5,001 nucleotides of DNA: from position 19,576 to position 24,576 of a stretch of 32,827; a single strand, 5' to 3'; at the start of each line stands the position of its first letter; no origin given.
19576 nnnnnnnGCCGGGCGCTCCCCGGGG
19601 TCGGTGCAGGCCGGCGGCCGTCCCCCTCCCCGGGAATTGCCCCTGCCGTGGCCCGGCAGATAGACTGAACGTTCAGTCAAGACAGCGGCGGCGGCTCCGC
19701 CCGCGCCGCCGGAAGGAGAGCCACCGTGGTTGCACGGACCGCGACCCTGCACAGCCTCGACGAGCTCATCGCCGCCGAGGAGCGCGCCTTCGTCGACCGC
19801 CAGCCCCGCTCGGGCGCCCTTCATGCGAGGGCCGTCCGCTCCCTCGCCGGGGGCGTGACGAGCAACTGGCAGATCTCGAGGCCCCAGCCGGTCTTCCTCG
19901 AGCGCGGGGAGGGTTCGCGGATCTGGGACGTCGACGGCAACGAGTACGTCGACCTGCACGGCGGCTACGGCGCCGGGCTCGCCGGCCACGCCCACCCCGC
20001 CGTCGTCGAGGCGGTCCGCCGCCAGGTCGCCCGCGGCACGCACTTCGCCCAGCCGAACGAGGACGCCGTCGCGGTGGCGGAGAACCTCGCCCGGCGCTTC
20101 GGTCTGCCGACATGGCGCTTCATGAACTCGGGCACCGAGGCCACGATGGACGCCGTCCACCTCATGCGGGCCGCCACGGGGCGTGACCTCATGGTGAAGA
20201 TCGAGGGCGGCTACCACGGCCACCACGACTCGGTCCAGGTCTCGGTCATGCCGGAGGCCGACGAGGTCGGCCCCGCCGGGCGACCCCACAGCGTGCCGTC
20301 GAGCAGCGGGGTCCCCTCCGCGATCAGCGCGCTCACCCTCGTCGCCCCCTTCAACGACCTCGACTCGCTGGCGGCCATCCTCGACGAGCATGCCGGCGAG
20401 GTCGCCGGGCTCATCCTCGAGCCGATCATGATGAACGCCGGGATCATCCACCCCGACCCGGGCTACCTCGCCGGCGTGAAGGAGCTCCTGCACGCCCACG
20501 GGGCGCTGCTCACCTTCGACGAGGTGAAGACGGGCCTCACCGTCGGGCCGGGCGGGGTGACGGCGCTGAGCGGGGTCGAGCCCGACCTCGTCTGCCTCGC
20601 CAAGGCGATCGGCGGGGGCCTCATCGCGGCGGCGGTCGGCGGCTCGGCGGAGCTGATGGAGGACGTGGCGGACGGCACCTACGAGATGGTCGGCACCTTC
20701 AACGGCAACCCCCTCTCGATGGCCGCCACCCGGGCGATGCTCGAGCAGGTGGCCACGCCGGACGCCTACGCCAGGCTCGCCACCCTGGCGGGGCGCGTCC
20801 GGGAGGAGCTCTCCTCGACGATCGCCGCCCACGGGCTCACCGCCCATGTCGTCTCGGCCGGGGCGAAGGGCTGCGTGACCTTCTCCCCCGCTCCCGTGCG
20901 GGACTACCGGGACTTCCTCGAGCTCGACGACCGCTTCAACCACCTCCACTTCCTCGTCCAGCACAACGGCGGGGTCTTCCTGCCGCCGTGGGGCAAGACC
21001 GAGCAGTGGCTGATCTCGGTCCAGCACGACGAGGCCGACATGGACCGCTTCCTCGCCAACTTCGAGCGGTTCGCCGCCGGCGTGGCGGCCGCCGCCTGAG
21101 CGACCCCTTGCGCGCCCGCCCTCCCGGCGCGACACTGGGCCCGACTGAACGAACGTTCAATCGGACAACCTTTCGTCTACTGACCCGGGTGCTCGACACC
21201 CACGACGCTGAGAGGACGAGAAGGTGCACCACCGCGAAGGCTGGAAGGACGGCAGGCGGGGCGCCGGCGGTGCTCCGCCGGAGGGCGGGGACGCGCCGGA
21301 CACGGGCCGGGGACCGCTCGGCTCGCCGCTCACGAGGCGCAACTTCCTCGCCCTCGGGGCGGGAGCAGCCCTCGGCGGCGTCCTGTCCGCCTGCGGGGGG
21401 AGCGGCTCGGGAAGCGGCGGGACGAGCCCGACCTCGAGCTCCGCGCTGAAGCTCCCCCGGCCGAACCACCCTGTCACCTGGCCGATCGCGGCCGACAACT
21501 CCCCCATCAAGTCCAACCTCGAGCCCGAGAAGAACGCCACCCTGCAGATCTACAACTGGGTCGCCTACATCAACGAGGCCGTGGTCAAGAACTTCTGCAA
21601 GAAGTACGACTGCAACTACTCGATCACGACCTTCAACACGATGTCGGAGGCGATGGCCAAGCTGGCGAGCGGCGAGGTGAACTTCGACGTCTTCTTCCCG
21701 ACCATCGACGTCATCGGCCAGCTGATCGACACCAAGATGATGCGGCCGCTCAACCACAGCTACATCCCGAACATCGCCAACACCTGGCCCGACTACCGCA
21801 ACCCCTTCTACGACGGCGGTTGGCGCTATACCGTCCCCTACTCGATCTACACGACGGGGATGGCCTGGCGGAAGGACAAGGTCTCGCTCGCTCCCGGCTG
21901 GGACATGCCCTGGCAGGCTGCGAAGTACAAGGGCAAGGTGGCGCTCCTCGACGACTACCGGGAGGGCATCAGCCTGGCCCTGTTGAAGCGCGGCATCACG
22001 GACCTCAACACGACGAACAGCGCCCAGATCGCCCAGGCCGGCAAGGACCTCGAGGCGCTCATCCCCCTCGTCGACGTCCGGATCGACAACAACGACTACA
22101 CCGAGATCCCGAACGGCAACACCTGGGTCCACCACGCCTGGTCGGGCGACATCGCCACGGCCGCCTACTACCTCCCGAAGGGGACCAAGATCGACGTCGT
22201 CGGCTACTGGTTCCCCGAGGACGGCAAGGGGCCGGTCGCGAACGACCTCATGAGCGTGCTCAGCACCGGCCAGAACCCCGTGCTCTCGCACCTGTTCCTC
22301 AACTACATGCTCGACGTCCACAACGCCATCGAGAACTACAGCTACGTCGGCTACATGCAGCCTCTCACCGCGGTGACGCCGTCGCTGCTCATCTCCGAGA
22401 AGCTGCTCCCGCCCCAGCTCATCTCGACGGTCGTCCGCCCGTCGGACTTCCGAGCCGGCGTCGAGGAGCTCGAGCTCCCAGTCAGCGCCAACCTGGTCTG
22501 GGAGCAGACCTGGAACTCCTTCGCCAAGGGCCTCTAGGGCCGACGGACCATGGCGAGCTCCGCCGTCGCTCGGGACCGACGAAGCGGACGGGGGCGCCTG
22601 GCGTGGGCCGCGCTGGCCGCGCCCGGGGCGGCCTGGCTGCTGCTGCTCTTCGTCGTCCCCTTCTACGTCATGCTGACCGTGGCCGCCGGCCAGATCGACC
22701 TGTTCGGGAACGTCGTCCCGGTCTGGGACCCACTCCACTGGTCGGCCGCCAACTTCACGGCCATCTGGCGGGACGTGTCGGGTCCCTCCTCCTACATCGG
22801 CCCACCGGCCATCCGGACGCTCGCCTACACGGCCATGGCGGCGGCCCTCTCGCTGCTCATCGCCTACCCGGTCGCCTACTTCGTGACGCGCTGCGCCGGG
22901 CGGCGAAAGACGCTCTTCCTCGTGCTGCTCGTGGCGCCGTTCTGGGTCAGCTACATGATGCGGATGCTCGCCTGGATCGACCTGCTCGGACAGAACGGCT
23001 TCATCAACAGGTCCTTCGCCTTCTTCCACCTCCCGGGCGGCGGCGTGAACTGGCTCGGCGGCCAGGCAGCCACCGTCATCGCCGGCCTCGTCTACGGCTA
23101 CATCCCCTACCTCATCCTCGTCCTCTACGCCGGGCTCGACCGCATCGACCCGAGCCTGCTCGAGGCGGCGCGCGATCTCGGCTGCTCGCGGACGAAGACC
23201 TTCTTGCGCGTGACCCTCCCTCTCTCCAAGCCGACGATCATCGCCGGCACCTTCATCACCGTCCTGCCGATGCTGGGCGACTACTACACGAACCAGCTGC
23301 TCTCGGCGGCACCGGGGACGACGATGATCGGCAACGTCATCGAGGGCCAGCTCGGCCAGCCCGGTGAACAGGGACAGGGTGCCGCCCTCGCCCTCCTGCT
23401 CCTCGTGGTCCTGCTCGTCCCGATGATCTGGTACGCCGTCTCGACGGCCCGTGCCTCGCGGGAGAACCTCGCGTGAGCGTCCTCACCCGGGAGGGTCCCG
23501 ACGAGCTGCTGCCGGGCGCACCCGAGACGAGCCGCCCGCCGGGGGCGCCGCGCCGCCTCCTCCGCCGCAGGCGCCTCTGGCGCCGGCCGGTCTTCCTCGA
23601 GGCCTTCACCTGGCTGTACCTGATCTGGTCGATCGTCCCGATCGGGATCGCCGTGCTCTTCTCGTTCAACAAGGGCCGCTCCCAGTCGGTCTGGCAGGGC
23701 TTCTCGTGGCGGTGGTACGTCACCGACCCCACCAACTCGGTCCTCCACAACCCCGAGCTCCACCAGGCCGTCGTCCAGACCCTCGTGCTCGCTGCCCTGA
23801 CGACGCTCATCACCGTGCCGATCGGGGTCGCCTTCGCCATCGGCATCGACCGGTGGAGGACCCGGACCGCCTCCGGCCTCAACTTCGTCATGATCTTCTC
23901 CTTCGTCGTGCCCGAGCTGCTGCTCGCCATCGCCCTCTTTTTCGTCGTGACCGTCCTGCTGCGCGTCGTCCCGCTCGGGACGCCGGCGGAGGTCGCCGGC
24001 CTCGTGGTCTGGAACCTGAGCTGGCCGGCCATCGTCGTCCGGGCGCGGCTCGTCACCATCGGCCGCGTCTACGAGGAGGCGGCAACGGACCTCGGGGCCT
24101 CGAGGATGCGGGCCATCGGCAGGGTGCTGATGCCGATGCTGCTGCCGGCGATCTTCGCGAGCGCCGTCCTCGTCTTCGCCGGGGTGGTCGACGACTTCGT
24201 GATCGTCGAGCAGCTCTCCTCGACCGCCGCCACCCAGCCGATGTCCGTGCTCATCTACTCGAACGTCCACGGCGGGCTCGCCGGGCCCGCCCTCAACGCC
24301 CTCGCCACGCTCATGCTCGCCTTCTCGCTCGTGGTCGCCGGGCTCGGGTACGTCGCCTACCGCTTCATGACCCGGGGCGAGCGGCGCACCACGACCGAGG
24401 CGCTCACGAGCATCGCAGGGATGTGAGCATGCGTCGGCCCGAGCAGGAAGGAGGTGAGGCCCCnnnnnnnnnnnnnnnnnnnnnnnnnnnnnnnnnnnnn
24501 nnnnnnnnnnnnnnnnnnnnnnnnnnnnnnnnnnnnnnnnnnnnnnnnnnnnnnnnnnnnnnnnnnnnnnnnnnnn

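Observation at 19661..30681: A conserved ~21-bp element precedes four separate transcription units, suggesting a TetR regulon spanning 13 kb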

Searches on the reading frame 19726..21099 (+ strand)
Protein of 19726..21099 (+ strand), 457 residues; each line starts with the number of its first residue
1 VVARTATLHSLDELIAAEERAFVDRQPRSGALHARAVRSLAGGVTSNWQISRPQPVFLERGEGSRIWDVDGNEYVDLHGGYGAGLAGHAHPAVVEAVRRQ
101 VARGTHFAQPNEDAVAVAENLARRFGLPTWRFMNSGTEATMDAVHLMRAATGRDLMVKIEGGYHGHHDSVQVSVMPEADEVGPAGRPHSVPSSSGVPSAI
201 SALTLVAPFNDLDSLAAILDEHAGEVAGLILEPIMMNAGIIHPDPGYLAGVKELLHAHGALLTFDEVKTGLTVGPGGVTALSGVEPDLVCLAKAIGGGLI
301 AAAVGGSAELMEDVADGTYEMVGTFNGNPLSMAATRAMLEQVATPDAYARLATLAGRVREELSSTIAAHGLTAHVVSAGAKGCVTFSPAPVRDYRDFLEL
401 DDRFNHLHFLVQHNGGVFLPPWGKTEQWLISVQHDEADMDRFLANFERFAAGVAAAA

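Call 10: search_protein_families(library=pfam, proteins=[window:19726-21099:+])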
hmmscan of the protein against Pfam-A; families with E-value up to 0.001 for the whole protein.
window:19726-21099:+ (457 aa): 1 family
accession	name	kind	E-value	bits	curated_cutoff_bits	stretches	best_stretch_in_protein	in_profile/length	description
PF00202.27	Aminotran_3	-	1.1e-63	215.7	30.5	1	53-387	8-351/403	Aminotransferase class-III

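Call 24: search_protein_families(library=pfam, proteins=[window:19726-21099:+], max_evalue=0.00001)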
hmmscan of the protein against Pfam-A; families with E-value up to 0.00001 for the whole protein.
window:19726-21099:+ (457 aa): 1 family
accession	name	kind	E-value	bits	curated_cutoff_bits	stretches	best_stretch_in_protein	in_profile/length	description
PF00202.27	Aminotran_3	-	1.1e-63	215.7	30.5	1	53-387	8-351/403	Aminotransferase class-III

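Call 25: search_protein_families(library=ncbifam, proteins=[window:19726-21099:+], max_evalue=0.00001)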
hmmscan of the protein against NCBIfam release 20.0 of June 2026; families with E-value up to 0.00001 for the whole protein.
window:19726-21099:+ (457 aa): 69 families (the best 25 are shown)
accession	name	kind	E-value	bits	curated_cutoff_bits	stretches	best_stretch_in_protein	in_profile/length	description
NF000818.0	PRK00062.1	subfamily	2.6e-108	362.5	398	1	28-451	5-425/429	glutamate-1-semialdehyde 2,1-aminomutase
TIGR00713.1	hemL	equivalog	9.8e-104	347.3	527.3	1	31-449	4-419/423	glutamate-1-semialdehyde 2,1-aminomutase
NF005453.0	PRK07046.1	subfamily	2.4e-92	309.9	425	1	6-451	7-449/453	transaminase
NF009055.0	PRK12389.1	equivalog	6.2e-91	305.2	637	1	27-448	4-423/431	glutamate-1-semialdehyde 2,1-aminomutase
NF041362.1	GntE_guanitoxin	equivalog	3.9e-88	295.8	525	1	26-441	5-424/426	guanitoxin biosynthesis PLP-dependent transaminase GntE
NF001864.0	PRK00615.1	equivalog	1.8e-65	221.2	706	1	30-438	8-414/433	glutamate-1-semialdehyde aminotransferase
NF004856.0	PRK06209.1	equivalog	2.7e-54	184.4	486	2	191-389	163-363/450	glutamate-1-semialdehyde 2,1-aminomutase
NF002874.0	PRK03244.1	equivalog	2.8e-49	168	457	1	55-365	26-322/399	acetylornithine transaminase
TIGR00707.1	argD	subfamily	1.9e-47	161.9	410.05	1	53-368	8-312/381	acetylornithine/succinylornithine family transaminase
NF004714.0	PRK06058.1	subfamily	7.2e-47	160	639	1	27-380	21-377/447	4-aminobutyrate--2-oxoglutarate transaminase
NF004426.0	PRK05769.1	equivalog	2e-45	155.4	552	1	51-365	33-358/441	acetyl ornithine aminotransferase family protein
TIGR00700.1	GABAtrnsam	equivalog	2.4e-44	151.6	506.65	1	51-386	12-357/420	4-aminobutyrate--2-oxoglutarate transaminase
TIGR01885.1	Orn_aminotrans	equivalog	4.6e-44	150.8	378.4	1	52-365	17-326/402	ornithine--oxo-acid transaminase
NF003468.0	PRK05093.1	subfamily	5.3e-43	147.2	522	1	53-375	22-334/405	acetylornithine/succinyldiaminopimelate transaminase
NF049976.1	AmadipTransam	equivalog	9.1e-43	146.7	650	1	54-347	14-311/416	2-aminoadipate transaminase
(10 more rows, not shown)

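Call 36: search_solved_structures(query=window:19726-21099:+, max_evalue=1e-30)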
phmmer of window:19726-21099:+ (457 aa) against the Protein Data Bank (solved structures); distinct sequences matched with E-value up to 1e-30: 65 (the best 60 are shown).
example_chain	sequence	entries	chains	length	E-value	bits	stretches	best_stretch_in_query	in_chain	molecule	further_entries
6w80_A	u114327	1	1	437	5.6e-80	272.5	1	28-445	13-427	Glutamate-1-semialdehyde 2,1-aminomutase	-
2gsa_A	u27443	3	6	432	4.4e-79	269.6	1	28-445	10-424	GLUTAMATE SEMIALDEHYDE AMINOTRANSFERASE | PROTEIN (GLUTAMATE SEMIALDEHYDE AMINOTRANSFERASE)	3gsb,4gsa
2hoy_A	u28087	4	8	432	8.2e-79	268.7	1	28-445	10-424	Glutamate-1-semialdehyde 2,1-aminomutase (GSAM) apo-form | Glutamate-1-semialdehyde 2,1-aminomutase (GSAM) pmp-form | Glutamate-1-semialdehyde 2,1-aminomutase (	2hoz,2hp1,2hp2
3fq7_A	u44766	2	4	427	9.8e-79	268.4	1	29-445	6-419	Glutamate-1-semialdehyde 2,1-aminomutase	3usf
3fqa_A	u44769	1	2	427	9.9e-79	268.4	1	29-445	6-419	Glutamate-1-semialdehyde 2,1-aminomutase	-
3fq8_A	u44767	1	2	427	1.8e-78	267.5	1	29-445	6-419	Glutamate-1-semialdehyde 2,1-aminomutase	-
3bs8_A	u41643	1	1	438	1.5e-77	264.5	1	35-451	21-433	Glutamate-1-semialdehyde 2,1-aminomutase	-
2e7u_A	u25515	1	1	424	3.6e-77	263.3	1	26-444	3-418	Glutamate-1-semialdehyde 2,1-aminomutase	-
2cfb_A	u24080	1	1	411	4.6e-77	262.9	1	52-444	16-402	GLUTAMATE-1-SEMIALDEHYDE 2,1-AMINOMUTASE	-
3k28_A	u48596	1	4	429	4.8e-76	259.5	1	40-446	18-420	Glutamate-1-semialdehyde 2,1-aminomutase 2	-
3l44_A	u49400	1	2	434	1.6e-73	251.2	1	27-448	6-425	Glutamate-1-semialdehyde 2,1-aminomutase 1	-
5i92_A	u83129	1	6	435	7.8e-70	239.1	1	27-448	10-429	Glutamate-1-semialdehyde 2,1-aminomutase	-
2epj_A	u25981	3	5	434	1.7e-68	234.7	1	29-371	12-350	Glutamate-1-semialdehyde 2,1-aminomutase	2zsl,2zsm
6k8h_A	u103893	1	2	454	4.6e-67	229.9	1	23-421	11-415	Aminotransferase class-III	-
5hdm_A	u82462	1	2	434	1.7e-65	224.8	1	38-449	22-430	Glutamate-1-semialdehyde 2,1-aminomutase 1, chloroplastic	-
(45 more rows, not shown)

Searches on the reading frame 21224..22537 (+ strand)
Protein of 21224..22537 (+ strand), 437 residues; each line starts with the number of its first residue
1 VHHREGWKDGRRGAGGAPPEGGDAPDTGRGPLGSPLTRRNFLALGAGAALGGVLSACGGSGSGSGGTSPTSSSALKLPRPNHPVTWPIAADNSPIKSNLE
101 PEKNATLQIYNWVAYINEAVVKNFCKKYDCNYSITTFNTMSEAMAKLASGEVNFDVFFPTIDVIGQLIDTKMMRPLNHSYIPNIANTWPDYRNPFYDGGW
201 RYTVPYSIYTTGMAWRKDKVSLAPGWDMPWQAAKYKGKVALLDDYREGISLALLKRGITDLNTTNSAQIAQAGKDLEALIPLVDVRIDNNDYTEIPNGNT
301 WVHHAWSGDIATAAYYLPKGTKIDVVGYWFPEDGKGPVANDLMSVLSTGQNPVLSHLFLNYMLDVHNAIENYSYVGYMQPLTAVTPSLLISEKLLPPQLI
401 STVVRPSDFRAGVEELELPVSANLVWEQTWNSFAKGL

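Call 10: search_protein_families(library=pfam, proteins=[window:21224-22537:+])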
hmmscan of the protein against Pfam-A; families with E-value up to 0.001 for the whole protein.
window:21224-22537:+ (437 aa): 2 families
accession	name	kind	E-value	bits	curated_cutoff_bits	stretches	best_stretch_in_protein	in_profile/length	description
PF13416.11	SBP_bac_8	-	2.4e-20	73.9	27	1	120-385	2-266/279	Bacterial extracellular solute-binding protein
PF01547.30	SBP_bac_1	-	1.4e-07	32.3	26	1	115-363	9-301/307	Bacterial extracellular solute-binding protein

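Call 25: search_protein_families(library=ncbifam, proteins=[window:21224-22537:+], max_evalue=0.00001)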
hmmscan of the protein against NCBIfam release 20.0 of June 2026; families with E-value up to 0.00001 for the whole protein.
window:21224-22537:+ (437 aa): 3 families
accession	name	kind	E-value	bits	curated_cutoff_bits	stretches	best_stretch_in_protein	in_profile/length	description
NF007048.0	PRK09501.1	equivalog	3.1e-20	72.3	582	1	101-384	23-300/348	spermidine/putrescine ABC transporter substrate-binding protein PotD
NF007962.0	PRK10682.1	equivalog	9.4e-19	67.6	636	1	103-386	28-323/370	spermidine/putrescine ABC transporter substrate-binding protein PotF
NF043073.1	MMSYN1_0195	equivalog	1.1e-06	27.2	1250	0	107-182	600-673/1021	spermidine/putrescine ABC transporter permease/substrate-binding protein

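Call 37: search_solved_structures(query=window:21224-22537:+, max_evalue=0.00001)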
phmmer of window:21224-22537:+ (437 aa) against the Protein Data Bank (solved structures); distinct sequences matched with E-value up to 0.00001: 22.
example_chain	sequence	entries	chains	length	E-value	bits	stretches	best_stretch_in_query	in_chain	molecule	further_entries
4eqb_A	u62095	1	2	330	4.6e-26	95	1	101-382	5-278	Spermidine/putrescine ABC superfamily ATP binding cassette transporter, binding protein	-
4gl0_A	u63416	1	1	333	4.8e-26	94.9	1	105-383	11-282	Lmo0810 protein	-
7xjm_A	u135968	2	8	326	2.8e-24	89.1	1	103-389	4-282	Putrescine-binding periplasmic protein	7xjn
3ttl_A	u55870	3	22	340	4.4e-21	78.5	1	105-400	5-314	Polyamine transport protein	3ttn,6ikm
8y5h_E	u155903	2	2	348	2.2e-19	72.9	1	101-395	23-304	Spermidine/putrescine-binding periplasmic protein | Putrescine-binding periplasmic protein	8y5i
1pot_A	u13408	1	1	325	6e-19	71.5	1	103-395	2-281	SPERMIDINE/PUTRESCINE-BINDING PROTEIN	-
2v84_A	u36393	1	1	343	8.8e-19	71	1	105-371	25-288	SPERMIDINE/PUTRESCINE ABC TRANSPORTER, PERIPLASMIC BINDING PROTEIN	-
1poy_1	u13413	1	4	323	1.1e-18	70.6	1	104-395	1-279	SPERMIDINE/PUTRESCINE-BINDING PROTEIN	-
7oyx_A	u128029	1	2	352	1e-16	64.1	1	105-390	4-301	Putrescine-binding periplasmic protein PotF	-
7oyw_A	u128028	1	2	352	1.4e-16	63.7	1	105-390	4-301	Putrescine-binding periplasmic protein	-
7oyy_A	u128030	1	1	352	1.8e-16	63.4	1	105-390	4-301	Putrescine-binding periplasmic protein PotF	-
7oyv_A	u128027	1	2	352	2e-16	63.2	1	105-390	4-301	Putrescine-binding periplasmic protein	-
8asz_A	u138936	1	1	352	2.1e-16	63.1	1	105-392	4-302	Putrescine-binding periplasmic protein PotF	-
7oys_A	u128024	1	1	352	5.9e-16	61.6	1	105-390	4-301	Putrescine-binding periplasmic protein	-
1a99_A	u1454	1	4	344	6.1e-16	61.6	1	105-392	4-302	PUTRESCINE-BINDING PROTEIN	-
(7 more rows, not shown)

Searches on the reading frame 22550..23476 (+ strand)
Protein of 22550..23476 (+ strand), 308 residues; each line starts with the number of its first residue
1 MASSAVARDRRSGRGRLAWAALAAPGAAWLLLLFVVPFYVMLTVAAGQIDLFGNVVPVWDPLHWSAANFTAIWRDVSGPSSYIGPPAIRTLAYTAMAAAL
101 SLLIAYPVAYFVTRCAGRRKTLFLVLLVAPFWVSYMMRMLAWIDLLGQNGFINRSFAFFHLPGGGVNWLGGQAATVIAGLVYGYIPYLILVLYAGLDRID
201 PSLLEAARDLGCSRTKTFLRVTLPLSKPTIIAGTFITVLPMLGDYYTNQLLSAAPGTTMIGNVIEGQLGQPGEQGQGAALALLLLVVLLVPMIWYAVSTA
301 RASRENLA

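Call 10: search_protein_families(library=pfam, proteins=[window:22550-23476:+])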
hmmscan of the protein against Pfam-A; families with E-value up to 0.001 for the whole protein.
window:22550-23476:+ (308 aa): 1 family
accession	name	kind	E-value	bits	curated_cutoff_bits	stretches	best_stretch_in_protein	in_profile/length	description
PF00528.27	BPD_transp_1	-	6.4e-18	65.6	26.4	1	127-301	29-181/184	Binding-protein-dependent transport system inner membrane component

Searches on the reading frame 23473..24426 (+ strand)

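Call 10: search_protein_families(library=pfam, proteins=[window:23473-24426:+])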
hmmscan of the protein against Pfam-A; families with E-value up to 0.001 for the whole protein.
window:23473-24426:+ (317 aa): 1 family
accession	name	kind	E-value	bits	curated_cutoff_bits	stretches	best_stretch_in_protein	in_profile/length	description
PF00528.27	BPD_transp_1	-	2.2e-14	54.1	26.4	1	116-306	3-182/184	Binding-protein-dependent transport system inner membrane component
